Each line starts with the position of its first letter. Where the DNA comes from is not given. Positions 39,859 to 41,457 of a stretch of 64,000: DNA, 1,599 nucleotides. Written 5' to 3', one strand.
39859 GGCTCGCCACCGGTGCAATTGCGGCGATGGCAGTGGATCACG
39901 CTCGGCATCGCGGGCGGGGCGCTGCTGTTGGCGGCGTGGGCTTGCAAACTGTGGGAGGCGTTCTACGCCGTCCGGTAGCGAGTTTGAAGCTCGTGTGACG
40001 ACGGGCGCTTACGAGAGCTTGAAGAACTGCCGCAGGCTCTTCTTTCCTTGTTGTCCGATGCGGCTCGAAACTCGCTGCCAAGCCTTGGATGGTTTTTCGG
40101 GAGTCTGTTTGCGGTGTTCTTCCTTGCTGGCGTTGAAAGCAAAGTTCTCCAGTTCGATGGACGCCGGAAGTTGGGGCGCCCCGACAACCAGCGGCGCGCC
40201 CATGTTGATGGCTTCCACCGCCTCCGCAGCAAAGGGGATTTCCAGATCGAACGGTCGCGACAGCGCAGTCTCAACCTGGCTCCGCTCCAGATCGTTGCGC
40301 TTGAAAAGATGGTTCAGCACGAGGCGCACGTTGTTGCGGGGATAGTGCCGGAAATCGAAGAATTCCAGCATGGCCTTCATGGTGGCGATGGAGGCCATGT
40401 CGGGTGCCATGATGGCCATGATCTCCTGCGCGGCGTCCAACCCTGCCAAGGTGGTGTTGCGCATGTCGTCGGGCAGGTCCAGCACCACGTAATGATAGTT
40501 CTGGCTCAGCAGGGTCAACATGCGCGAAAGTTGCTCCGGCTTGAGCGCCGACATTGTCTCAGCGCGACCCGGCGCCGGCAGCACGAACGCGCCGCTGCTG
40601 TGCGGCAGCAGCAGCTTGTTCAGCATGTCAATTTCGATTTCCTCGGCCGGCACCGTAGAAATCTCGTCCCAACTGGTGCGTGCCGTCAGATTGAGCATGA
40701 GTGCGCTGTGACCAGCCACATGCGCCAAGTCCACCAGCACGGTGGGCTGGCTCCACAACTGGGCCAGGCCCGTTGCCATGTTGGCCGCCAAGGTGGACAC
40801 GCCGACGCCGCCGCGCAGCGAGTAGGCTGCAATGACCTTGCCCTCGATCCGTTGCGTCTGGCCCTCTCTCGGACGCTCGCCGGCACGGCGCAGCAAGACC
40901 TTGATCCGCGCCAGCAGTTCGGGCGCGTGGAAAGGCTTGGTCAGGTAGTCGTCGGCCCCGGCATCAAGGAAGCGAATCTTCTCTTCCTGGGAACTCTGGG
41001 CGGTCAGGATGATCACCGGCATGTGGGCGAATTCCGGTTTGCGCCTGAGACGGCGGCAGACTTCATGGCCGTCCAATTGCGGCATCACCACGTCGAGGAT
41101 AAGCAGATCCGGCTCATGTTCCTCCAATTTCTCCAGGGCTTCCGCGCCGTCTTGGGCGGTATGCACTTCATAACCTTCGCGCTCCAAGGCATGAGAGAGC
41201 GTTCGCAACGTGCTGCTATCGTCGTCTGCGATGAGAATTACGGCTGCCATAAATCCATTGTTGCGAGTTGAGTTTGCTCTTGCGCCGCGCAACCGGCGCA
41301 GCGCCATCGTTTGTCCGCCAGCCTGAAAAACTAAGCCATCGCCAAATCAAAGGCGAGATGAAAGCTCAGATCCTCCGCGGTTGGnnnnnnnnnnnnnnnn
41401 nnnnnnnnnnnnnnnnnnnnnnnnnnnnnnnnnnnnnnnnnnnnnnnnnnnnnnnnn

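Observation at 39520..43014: Orphan Hpt protein followed by two paralogous REC-MinD/ParA (CpaE-like) ATPases and a DUF2752 membrane protein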

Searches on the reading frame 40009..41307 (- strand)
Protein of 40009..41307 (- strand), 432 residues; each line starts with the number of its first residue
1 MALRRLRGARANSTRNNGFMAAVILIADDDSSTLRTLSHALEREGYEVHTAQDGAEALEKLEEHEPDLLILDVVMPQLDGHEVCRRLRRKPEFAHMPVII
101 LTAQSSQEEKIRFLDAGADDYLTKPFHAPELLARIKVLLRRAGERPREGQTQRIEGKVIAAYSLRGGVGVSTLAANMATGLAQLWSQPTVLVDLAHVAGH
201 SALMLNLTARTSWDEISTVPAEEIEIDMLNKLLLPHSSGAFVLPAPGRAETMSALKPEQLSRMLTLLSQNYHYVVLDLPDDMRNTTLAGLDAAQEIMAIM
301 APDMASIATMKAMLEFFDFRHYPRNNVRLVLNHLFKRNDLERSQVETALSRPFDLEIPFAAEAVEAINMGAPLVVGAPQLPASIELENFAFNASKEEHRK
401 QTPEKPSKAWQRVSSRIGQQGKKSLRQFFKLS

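Call 3: search_protein_families(library=pfam, proteins=[window:40009-41307:-], max_evalue=0.01)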
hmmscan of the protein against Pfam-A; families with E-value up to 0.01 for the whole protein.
window:40009-41307:- (432 aa): 7 families
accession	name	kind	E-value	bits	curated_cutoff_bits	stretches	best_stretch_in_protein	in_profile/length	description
PF00072.30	Response_reg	-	4.6e-35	120.6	30.2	1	24-136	1-111/111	Response regulator receiver domain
PF23198.2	PDE8A_N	-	3.1e-09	37.4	29.6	1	22-118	11-111/147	PDE8A-like, N-terminal domain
PF06564.18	CBP_BcsQ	-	7.2e-08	32.7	21.3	1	158-308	3-153/234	Cellulose biosynthesis protein BcsQ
PF13614.12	AAA_31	-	9.8e-08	32.6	27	1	157-317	2-164/177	AAA domain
PF10609.15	ParA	-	2.5e-06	27.6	27.1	1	157-320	4-163/246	NUBPL iron-transfer P-loop NTPase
PF20161.5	VpsR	-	5.4e-05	23.3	23.7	1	22-135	12-120/121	VpsR domain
PF01656.29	CbiA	-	0.0009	19.6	25.4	0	159-372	1-124/125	CobQ/CobB/MinD/ParA nucleotide binding domain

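Call 4: search_protein_families(library=ncbifam, proteins=[window:40009-41307:-], max_evalue=0.01)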
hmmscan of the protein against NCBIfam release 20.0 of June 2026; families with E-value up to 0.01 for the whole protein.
window:40009-41307:- (432 aa): 110 families (the best 25 are shown)
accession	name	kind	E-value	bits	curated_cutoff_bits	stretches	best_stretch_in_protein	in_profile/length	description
NF045944.1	ResRegRpaBCyano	equivalog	4.8e-38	130.8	330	1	25-160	1-132/229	response regulator transcription factor RpaB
NF007135.0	PRK09581.1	equivalog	8.2e-38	130.4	474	1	20-140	1-121/457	PleD family two-component system response regulator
TIGR02154.1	PhoB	equivalog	1e-37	129.6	296.2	1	20-148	1-129/226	phosphate regulon transcriptional regulator PhoB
NF040534.1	resp_reg_YycF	equivalog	7.2e-35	120.3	340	1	24-151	3-127/231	response regulator YycF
NF041733.1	resp_reg_CseB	equivalog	9.6e-35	120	350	1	24-192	3-166/228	two-component system response regulator CseB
NF040689.1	MtrAB_MtrA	equivalog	2.9e-33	115.1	300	1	24-146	1-120/219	MtrAB system response regulator MtrA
NF008296.0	PRK11083.1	equivalog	5.1e-32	111.1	273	1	22-145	4-124/228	two-component system response regulator CreB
NF053854.1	RespRegPhoBBctds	equivalog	1.3e-31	109.7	270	1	24-151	1-127/225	two-component system response regulator PhoB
NF033120.0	vanR_FM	exception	5.8e-31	107.9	460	1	23-143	5-122/231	vancomycin resistance response regulator transcription factor, VanR-F/VanR-M family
NF007005.1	PRK09468.1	equivalog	3.2e-30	105.3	331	1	23-145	5-125/237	osmolarity response regulator transcription factor OmpR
NF041734.1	resp_reg_RppA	equivalog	5.2e-30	104.5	250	1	24-144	3-123/229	two-component system response regulator RppA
TIGR01387.1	cztR_silR_copR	subfamily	1.3e-29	103.4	279.2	1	24-148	1-123/218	heavy metal response regulator transcription factor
NF033117.2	vanR_ACDEGLN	exception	5.2e-29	101.4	350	1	24-144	1-118/226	VanR-ABDEGLN family response regulator transcription factor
NF012023.0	PRK15479.1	equivalog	2.9e-28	98.9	337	1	24-150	3-127/224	transcriptional regulator TctD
NF007928.2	PRK10643.1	equivalog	1.5e-27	96.7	330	1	24-144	3-121/216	two-component system response regulator PmrA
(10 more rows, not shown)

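Call 9: search_solved_structures(query=window:40009-41307:-, max_evalue=0.001, show_alignments=0)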
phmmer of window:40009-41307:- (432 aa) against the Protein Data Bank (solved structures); distinct sequences matched with E-value up to 0.001: 313 (the best 60 are shown).
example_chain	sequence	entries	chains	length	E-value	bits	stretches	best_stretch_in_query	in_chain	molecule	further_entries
1mvo_A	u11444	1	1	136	6.5e-33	117.3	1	22-146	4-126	PhoP response regulator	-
3f6p_A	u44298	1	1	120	3e-32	115.1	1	23-141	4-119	Transcriptional regulatory protein yycF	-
2zwm_A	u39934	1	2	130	3.1e-32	115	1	23-141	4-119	Transcriptional regulatory protein yycF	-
9g85_A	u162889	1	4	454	2.3e-31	112.1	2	20-158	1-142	Response regulator PleD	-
2wb4_A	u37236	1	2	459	2.4e-31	112.1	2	20-158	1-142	DIGUANYLATE CYCLASE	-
9g86_A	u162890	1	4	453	5.5e-31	110.9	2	22-168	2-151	Response regulator PleD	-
1w25_A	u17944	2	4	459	5.8e-31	110.8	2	22-168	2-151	STALKED-CELL DIFFERENTIATION CONTROLLING PROTEIN | RESPONSE REGULATOR PLED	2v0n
9ji3_J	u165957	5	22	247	4e-30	108.1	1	17-154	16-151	DNA-binding response regulator | Possible two component system response transcriptional positive regulator PhoP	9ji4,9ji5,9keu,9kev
3r0j_A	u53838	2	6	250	4e-30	108.1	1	17-154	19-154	POSSIBLE TWO COMPONENT SYSTEM RESPONSE TRANSCRIPTIONAL POSITIVE REGULATOR PHOP | Response regulator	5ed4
9dvt_R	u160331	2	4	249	1.2e-29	106.6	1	23-149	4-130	DNA-binding dual master transcriptional regulator RpaA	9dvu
1ys6_A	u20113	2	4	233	1.7e-29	106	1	18-146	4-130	Transcriptional regulatory protein prrA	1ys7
8fk2_A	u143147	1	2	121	2.8e-29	105.3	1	24-142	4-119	Putative response regulator CovR VicR-like protein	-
1nxo_A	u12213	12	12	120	3.2e-27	98.5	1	24-142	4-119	DNA-binding response regulator | Response regulator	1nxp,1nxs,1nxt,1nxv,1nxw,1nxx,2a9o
6eb7_A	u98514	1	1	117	9.5e-27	97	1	24-141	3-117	DNA-binding response regulator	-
3t6k_A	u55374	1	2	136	1e-26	96.9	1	22-142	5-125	Response regulator receiver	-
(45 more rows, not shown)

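Call 14: find_homologous_proteins(query=window:40009-41307:-, max_evalue=1e-10)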
Query window:40009-41307:- (432 aa): 4783 proteins with E <= 1e-10 among 8000 candidates; the best 120 are listed.
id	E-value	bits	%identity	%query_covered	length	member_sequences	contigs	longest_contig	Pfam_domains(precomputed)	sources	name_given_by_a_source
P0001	4.1e-280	946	100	100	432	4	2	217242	PF10609.16,PF13614.13,PF06564.19,PF23198.2,PF00072.31,PF20161.6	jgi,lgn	jgi:pilus assembly protein CpaE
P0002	3.5e-235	798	86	96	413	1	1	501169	PF10609.16,PF13614.13,PF06564.19,PF23198.2,PF00072.31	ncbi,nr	ncbi:MAG: response regulator [Verrucomicrobia bacterium]|nr:response regulator [Verrucomicrobiota ba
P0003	1.1e-234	796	86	96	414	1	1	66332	PF10609.16,PF13614.13,PF06564.19,PF23198.2,PF00072.31,PF20161.6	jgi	jgi:pilus assembly protein CpaE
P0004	3.6e-233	791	84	97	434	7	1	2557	PF10609.16,PF13614.13,PF06564.19,PF23198.2,PF00072.31,PF20161.6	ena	-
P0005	1.1e-231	787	85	95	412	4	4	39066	PF10609.16,PF13614.13,PF06564.19,PF23198.2,PF00072.31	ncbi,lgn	ncbi:MAG: response regulator [Verrucomicrobiia bacterium]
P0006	8.3e-230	780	84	96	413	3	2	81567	PF10609.16,PF13614.13,PF06564.19,PF23198.2,PF00072.31,PF20161.6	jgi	jgi:pilus assembly protein CpaE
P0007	1.2e-228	777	84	96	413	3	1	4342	PF10609.16,PF13614.13,PF06564.19,PF23198.2,PF00072.31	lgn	-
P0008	6.2e-224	761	83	96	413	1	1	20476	PF10609.16,PF13614.13,PF06564.19,PF23198.2,PF00072.31,PF20161.6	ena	-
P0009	5.8e-219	745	81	95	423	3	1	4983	PF10609.16,PF13614.13,PF06564.19,PF23198.2,PF00072.31,PF20161.6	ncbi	-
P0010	9.9e-218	741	80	96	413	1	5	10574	PF13614.13,PF06564.19,PF23198.2,PF00072.31,PF20161.6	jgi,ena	jgi:pilus assembly protein CpaE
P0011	6.2e-213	725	83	90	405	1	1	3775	PF10609.16,PF13614.13,PF06564.19,PF00072.31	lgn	-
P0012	2.9e-196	670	73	95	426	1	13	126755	PF10609.16,PF01656.30,PF13614.13,PF06564.19,PF23198.2,PF00072.31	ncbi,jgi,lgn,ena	-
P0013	4.9e-194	663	74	96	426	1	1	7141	PF10609.16,PF13614.13,PF06564.19,PF23198.2,PF00072.31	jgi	jgi:pilus assembly protein CpaE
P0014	3.1e-191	653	71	96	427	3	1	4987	PF10609.16,PF01656.30,PF13614.13,PF06564.19,PF23198.2,PF00072.31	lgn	-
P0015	3.1e-191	653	71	95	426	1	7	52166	PF10609.16,PF13614.13,PF06564.19,PF23198.2,PF00072.31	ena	-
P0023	3.9e-135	469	53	93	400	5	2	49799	PF06564.19,PF00072.31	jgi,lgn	-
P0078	7.8e-117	408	49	95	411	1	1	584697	PF13614.13,PF06564.19,PF00072.31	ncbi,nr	ncbi:MAG: response regulator [Verrucomicrobia bacterium]|nr:response regulator [Verrucomicrobiota ba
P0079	1.6e-116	407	49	94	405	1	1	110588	PF10609.16,PF13614.13,PF06564.19,PF00072.31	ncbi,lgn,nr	ncbi:MAG: response regulator [Chloroflexi bacterium]|nr:response regulator [Chloroflexota bacterium]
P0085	9.1e-116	405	50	93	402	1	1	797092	PF10609.16,PF13614.13,PF06564.19,PF23198.2,PF00072.31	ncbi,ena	-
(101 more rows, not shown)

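Call 15: find_encoding_contigs(protein=P0002, flank=10000, max_places=2)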
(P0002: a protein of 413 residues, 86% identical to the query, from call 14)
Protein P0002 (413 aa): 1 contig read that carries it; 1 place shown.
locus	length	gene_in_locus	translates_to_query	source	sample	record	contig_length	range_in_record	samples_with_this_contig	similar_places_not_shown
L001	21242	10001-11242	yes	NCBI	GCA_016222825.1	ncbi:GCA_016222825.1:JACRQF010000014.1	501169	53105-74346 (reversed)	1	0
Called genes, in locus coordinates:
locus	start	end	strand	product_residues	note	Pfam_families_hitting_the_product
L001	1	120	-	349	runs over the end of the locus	PF12715:Abhydrolase_7 (faint), PF05448:AXE1 (weak), PF22244:GCE_fung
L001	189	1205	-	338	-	-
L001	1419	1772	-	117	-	PF00837:T4_deiodinase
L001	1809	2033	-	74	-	-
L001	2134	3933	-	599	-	PF00009:GTP_EFTU, PF01926:MMR_HSR1, PF03144:GTP_EFTU_D2, PF25461:Beta-barrel_SelB, PF09106:WHD_2nd_SelB (weak), PF09107:WHD_3rd_SelB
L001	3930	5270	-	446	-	PF03841:SelA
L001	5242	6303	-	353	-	-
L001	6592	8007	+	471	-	PF13241:NAD_binding_7 (faint), PF14691:Fer4_20, PF00070:Pyr_redox (faint), PF00890:FAD_binding_2 (faint), PF01266:DAO (faint), PF03486:HI0933_like (faint), PF07992:Pyr_redox_2, PF13450:NAD_binding_8, +1 more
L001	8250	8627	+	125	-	PF01627:Hpt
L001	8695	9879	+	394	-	PF00072:Response_reg, PF10609:ParA (faint)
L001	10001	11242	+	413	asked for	PF00072:Response_reg, PF23198:PDE8A_N (weak), PF06564:CBP_BcsQ, PF10609:ParA (weak), PF13614:AAA_31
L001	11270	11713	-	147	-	PF10825:DUF2752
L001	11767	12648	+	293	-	PF00348:polyprenyl_synt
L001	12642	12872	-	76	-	-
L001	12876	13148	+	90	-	-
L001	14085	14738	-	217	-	-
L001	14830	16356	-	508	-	PF01011:PQQ (faint), PF13360:PQQ_2, PF13570:Beta-prop_ACSF4, PF13360:PQQ_2 (weak)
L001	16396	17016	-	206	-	PF04028:DUF374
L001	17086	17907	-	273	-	PF06691:DUF1189 (weak)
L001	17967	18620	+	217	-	PF01553:Acyltransferase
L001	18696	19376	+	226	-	PF00072:Response_reg, PF00486:Trans_reg_C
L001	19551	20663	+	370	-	PF01865:PhoU_div (faint), PF01895:PhoU, PF01451:LMWPc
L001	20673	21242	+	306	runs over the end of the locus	PF12849:PBP_like_2, PF13531:SBP_bac_11 (faint), PF12727:PBP_like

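Call 16: find_encoding_contigs(protein=P0079, flank=10000, max_places=2)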
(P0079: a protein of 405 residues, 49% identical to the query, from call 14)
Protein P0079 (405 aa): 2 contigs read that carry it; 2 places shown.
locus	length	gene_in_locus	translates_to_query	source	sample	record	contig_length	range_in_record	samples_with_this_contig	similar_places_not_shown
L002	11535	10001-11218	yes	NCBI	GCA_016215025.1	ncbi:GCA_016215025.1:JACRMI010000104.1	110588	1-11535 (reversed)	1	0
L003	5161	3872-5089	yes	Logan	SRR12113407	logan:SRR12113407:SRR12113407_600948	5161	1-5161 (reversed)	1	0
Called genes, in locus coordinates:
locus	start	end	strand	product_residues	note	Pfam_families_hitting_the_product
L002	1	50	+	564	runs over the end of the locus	PF02085:Cytochrom_CIII (faint), PF14522:Cytochrome_C7 (faint), PF09699:Paired_CXXCH_1 (faint), PF22113:Mtrc-MtrF_II-IV_dom (weak), PF14537:Cytochrom_c3_2 (weak)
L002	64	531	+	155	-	PF00355:Rieske, PF13806:Rieske_2 (weak)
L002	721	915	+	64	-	-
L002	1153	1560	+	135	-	PF26941:DUF8292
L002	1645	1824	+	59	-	-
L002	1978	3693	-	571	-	PF00485:PRK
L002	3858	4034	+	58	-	-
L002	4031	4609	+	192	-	-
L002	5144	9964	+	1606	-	PF00989:PAS, PF08448:PAS_4, PF13426:PAS_9, PF00989:PAS, PF08448:PAS_4, PF08447:PAS_3, PF00989:PAS, PF13188:PAS_8, +26 more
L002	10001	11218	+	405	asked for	PF00072:Response_reg, PF06564:CBP_BcsQ, PF10609:ParA (weak), PF13614:AAA_31 (weak)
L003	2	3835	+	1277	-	?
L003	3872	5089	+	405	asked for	PF00072:Response_reg, PF06564:CBP_BcsQ, PF10609:ParA (weak), PF13614:AAA_31 (weak)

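Call 17: find_encoding_contigs(protein=P0078, flank=10000, max_places=2)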
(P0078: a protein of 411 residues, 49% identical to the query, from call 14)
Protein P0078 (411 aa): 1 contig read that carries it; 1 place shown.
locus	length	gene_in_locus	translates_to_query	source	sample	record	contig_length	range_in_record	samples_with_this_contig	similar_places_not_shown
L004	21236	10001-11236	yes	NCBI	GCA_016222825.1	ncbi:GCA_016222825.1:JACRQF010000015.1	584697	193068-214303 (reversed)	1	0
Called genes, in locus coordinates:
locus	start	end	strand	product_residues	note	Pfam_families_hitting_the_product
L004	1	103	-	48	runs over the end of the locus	PF18930:DUF5679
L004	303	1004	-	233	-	PF11769:DUF3313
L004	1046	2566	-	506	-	PF02321:OEP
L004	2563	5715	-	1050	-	PF00873:ACR_tran, PF03176:MMPL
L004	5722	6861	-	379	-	PF25917:BSH_RND, PF25876:HH_MFP_RND, PF25878:HH_AAEA_pHBA (weak), PF25885:HH_EMRA (faint), PF25944:Beta-barrel_RND, PF25967:RND-MFP_C, PF25989:YknX_C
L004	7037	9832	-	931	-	PF08335:GlnD_UR_UTase, PF27444:GlnD_3rd, PF01966:HD (weak), PF13291:ACT_4 (faint), PF22754:bHLH-TF_ACT-like_plant (faint), PF26956:ACT_ACR_D1 (faint), PF24931:ACT_ACR9_3rd (weak), PF01842:ACT (weak)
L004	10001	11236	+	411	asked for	PF00072:Response_reg, PF06564:CBP_BcsQ (faint), PF13614:AAA_31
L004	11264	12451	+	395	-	PF10090:HPTransfase (faint), PF00027:cNMP_binding, PF00512:HisKA, PF02518:HATPase_c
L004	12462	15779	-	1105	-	PF17132:Glyco_hydro_106, PF00754:F5_F8_type_C, PF22633:F5_F8_type_C_2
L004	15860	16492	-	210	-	PF00578:AhpC-TSA (weak), PF02630:SCO1-SenC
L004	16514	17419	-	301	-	PF01040:UbiA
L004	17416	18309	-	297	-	PF02628:COX15-CtaA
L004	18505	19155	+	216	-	PF02085:Cytochrom_CIII (faint), PF14522:Cytochrome_C7, PF14537:Cytochrom_c3_2 (weak)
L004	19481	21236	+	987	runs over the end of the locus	PF01568:Molydop_binding, PF12838:Fer4_7, PF13183:Fer4_8 (faint), PF13247:Fer4_11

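Call 24: find_related_loci(query=A1, collection=genome_contigs, flank=10000)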
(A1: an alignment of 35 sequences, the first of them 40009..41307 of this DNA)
Query A1 (432 aa) in genome_contigs; peptide patterns used: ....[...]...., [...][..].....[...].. (x = any residue, [..] = any of these).
600 stretches matched a pattern (row limit reached: there are more); 600 encode a relative of the query (tblastn E <= 1e-3); the best 80 are kept; 80 distinct loci.
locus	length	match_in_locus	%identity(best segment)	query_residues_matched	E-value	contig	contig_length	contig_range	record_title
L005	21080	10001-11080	33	18-387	9e-54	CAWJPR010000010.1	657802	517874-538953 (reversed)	MAG: uncultured Chloroflexia bacterium isolate MFD02979.bin.1.11 genome assembly, contig: contig_40403, whole genome sho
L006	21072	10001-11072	33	17-374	6e-51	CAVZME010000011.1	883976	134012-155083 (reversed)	MAG: uncultured Chloroflexia bacterium isolate MFD02159.bin.2.67 genome assembly, contig: contig_7212, whole genome shot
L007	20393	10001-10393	47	12-142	3e-33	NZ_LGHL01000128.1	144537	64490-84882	Bradyrhizobium sp. NAS80.1 Bradyrhizobium_NAS_80.1_c128, whole genome shotgun sequence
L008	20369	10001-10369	52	20-142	7e-33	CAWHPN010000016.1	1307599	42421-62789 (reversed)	MAG: uncultured Alphaproteobacteria bacterium isolate MFD08669.bin.1.44 genome assembly, contig: contig_5523, whole geno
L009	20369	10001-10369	51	20-142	2e-32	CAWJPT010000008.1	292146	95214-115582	MAG: uncultured bacterium isolate MFD02923.bin.2.92 genome assembly, contig: contig_26012, whole genome shotgun sequence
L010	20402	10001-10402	43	17-150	3e-32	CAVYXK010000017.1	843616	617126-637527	MAG: uncultured proteobacterium isolate MFD01248.bin.1.85 genome assembly, contig: contig_856, whole genome shotgun sequ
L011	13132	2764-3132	47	17-142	2e-31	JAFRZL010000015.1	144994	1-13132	MAG: Bacillota bacterium isolate RGIG2938 Goat_Omasum.Co__c605082, whole genome shotgun sequence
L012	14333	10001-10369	48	20-142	1e-31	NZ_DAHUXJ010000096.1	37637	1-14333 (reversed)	MAG: Bradyrhizobium sp. isolate clean1649 k141_836290, whole genome shotgun sequence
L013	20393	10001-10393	45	12-142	3e-31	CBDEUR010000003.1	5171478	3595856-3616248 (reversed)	MAG: Thalassobaculaceae bacterium isolate 9680daae-e748-40cc-8a79-668ff9b0da7a genome assembly, contig: contig_3, whole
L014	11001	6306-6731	42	19-165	3e-31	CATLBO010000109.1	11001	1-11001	MAG TPA_asm: uncultured Hungatella sp. isolate MGG05667_1680015442 genome assembly, contig: ERR3199558_4371, whole genom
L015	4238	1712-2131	47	13-154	1e-30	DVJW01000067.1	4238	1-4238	MAG TPA_asm: Candidatus Faecaligallichristensenella faecipullorum isolate ChiSjej6B24-5839 ChiSjej6B24M5__C60428_L4238_S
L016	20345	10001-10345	53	24-141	2e-30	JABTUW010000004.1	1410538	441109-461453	MAG: Anaerolineales bacterium isolate H5_CFX7 seq004, whole genome shotgun sequence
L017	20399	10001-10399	46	9-144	4e-30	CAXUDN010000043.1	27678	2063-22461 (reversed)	MAG TPA_asm: uncultured Acidobacteriaceae bacterium isolate private_T1916_metawrap_bin.1 genome assembly, contig: privat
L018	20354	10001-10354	42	24-141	4e-30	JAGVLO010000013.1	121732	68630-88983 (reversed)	MAG: Alphaproteobacteria bacterium isolate SW_2 c_000000010638, whole genome shotgun sequence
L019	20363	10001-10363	46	19-142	4e-30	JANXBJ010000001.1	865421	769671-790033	MAG: Anaerolineales bacterium isolate SKYB29 NODE_1_length_865421_cov_7.444171, whole genome shotgun sequence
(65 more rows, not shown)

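Call 25: find_encoding_contigs(protein=P0012, flank=8000, max_places=3)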
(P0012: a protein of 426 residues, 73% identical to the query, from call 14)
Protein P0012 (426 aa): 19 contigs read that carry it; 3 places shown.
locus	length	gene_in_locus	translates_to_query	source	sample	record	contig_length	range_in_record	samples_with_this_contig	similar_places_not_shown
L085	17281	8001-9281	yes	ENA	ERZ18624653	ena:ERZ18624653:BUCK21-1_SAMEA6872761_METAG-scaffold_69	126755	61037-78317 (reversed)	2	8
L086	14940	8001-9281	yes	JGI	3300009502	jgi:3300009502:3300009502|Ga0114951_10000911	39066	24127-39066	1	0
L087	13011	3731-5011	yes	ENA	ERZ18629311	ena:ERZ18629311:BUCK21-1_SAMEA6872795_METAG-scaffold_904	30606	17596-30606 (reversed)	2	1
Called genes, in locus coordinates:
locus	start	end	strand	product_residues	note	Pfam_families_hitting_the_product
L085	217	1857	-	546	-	PF13629:T2SS-T3SS_pil_N (faint), PF00263:Secretin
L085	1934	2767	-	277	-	PF16976:RcpC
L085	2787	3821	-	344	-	PF04015:DUF362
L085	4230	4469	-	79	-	PF04964:Flp_Fap (weak)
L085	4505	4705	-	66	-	-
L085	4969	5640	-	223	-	PF00072:Response_reg, PF00196:GerE, PF08281:Sigma70_r4_2 (weak)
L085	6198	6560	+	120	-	PF01627:Hpt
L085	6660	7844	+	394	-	PF00072:Response_reg, PF06564:CBP_BcsQ (faint), PF13614:AAA_31 (weak)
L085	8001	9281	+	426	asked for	PF00072:Response_reg, PF23198:PDE8A_N, PF01656:CbiA (weak), PF06564:CBP_BcsQ, PF10609:ParA (weak), PF13614:AAA_31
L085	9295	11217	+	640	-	PF02133:Transp_cyt_pur (weak), PF00072:Response_reg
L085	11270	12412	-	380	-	PF00072:Response_reg, PF00512:HisKA, PF02518:HATPase_c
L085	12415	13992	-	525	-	PF00512:HisKA, PF02518:HATPase_c, PF23198:PDE8A_N (weak), PF00072:Response_reg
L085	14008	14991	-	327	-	PF00072:Response_reg, PF00989:PAS (weak), PF08448:PAS_4 (weak), PF13426:PAS_9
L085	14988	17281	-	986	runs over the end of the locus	PF00072:Response_reg, PF00989:PAS, PF08448:PAS_4, PF13426:PAS_9, PF08447:PAS_3, PF08448:PAS_4, PF13426:PAS_9, PF13188:PAS_8, +11 more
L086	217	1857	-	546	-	PF13629:T2SS-T3SS_pil_N (faint), PF00263:Secretin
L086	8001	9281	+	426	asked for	PF00072:Response_reg, PF23198:PDE8A_N, PF01656:CbiA (weak), PF06564:CBP_BcsQ, PF10609:ParA (weak), PF13614:AAA_31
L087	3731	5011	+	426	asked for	PF00072:Response_reg, PF23198:PDE8A_N, PF01656:CbiA (weak), PF06564:CBP_BcsQ, PF10609:ParA (weak), PF13614:AAA_31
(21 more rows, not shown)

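Call 26: find_encoding_contigs(protein=P0023, flank=8000, max_places=2)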
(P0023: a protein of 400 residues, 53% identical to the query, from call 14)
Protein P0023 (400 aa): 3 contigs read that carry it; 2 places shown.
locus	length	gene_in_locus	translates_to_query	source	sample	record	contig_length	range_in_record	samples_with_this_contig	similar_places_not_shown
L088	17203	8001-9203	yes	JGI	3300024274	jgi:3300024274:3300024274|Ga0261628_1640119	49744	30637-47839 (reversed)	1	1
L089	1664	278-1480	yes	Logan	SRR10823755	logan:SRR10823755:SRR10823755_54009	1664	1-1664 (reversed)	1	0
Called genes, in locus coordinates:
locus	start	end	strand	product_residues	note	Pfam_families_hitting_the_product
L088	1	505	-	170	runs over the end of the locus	PF04138:GtrA_DPMS_TM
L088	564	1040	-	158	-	PF04138:GtrA_DPMS_TM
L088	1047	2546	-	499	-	PF04932:Wzy_C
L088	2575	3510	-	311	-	PF01073:3Beta_HSD, PF01370:Epimerase, PF02719:Polysacc_synt_2 (faint), PF04321:RmlD_sub_bind, PF07993:NAD_binding_4 (faint), PF16363:GDP_Man_Dehyd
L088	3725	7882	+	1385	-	PF00989:PAS, PF08448:PAS_4, PF13188:PAS_8, PF13426:PAS_9, PF00989:PAS, PF08448:PAS_4, PF08448:PAS_4, PF00989:PAS, +20 more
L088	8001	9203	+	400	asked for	PF00072:Response_reg, PF06564:CBP_BcsQ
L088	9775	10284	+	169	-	-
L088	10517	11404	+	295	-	PF00296:Bac_luciferase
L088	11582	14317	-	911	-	PF02629:CoA_binding, PF13380:CoA_binding_2, PF13607:Succ_CoA_lig, PF19045:Ligase_CoA_2, PF13549:ATP-grasp_5, PF13302:Acetyltransf_3, PF00583:Acetyltransf_1, PF13508:Acetyltransf_7 (weak), +1 more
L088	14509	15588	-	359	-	-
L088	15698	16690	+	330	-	PF00005:ABC_tran, PF13304:AAA_21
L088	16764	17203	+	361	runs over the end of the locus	-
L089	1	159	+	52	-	?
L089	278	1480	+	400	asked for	PF00072:Response_reg, PF06564:CBP_BcsQ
